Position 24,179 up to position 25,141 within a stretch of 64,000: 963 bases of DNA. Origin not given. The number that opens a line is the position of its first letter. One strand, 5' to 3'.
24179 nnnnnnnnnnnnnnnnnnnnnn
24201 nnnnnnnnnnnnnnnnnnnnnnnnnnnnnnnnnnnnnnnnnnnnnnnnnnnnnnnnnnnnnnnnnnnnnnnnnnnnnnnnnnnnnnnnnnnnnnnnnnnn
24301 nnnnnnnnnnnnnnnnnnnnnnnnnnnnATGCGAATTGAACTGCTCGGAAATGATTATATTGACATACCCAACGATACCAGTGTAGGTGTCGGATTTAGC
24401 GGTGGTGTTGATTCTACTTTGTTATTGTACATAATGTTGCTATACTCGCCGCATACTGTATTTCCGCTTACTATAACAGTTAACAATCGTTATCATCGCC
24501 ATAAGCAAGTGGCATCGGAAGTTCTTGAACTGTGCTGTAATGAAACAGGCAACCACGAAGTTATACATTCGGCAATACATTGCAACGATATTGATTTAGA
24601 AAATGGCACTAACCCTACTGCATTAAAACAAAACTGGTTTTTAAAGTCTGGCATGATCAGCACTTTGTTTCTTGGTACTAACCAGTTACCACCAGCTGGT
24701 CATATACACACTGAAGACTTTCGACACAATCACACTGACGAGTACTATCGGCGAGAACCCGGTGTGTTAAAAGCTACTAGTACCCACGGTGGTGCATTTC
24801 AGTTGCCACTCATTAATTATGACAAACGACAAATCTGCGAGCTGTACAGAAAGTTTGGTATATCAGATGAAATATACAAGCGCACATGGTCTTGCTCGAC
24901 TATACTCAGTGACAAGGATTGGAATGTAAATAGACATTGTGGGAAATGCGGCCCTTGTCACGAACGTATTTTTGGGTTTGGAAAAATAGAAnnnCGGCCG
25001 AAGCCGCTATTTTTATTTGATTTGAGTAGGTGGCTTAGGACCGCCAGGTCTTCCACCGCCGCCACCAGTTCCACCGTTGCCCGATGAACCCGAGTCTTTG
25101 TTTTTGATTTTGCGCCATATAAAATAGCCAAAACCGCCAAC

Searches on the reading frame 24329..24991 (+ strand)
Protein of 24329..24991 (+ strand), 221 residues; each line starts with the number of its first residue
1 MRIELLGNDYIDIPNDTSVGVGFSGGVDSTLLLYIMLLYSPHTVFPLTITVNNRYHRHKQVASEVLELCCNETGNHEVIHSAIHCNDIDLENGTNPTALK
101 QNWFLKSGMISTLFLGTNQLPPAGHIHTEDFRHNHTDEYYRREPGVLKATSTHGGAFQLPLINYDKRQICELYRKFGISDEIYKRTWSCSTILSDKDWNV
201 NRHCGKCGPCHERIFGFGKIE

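Call 11: search_protein_families(library=pfam, proteins=[window:24329-24991:+], max_evalue=0.01)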
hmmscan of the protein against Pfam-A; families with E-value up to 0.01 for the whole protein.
window:24329-24991:+ (221 aa): 4 families
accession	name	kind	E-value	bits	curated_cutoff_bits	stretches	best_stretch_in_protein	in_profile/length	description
PF06508.19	QueC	-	2.6e-11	43.8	22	1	155-219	152-208/210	Queuosine biosynthesis protein QueC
PF01171.26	ATP_bind_3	-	5.7e-05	23.3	27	1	19-80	2-64/182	PP-loop family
PF02540.23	NAD_synthase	-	0.0024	17.5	21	0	9-49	11-52/242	NAD synthase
PF00733.27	Asn_synthase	-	0.0085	16.2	21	0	16-67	17-68/354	Asparagine synthase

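Call 36: search_protein_families(library=ncbifam, proteins=[window:24329-24991:+], max_evalue=0.001)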
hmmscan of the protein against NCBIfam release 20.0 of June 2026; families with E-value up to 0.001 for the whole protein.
window:24329-24991:+ (221 aa): 3 families
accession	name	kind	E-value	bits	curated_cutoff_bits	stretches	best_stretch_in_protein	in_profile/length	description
TIGR00364.1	TIGR00364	equivalog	2.4e-10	40.3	150.3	1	150-213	145-201/201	7-cyano-7-deazaguanine synthase QueC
TIGR02432.1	lysidine_TilS_N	equivalog_domain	2e-06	27.8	93.6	1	19-81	2-65/189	tRNA lysidine(34) synthetase TilS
TIGR00268.2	TIGR00268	equivalog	0.00014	21.3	150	1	17-87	14-82/259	ATP-dependent sacrificial sulfur transferase LarE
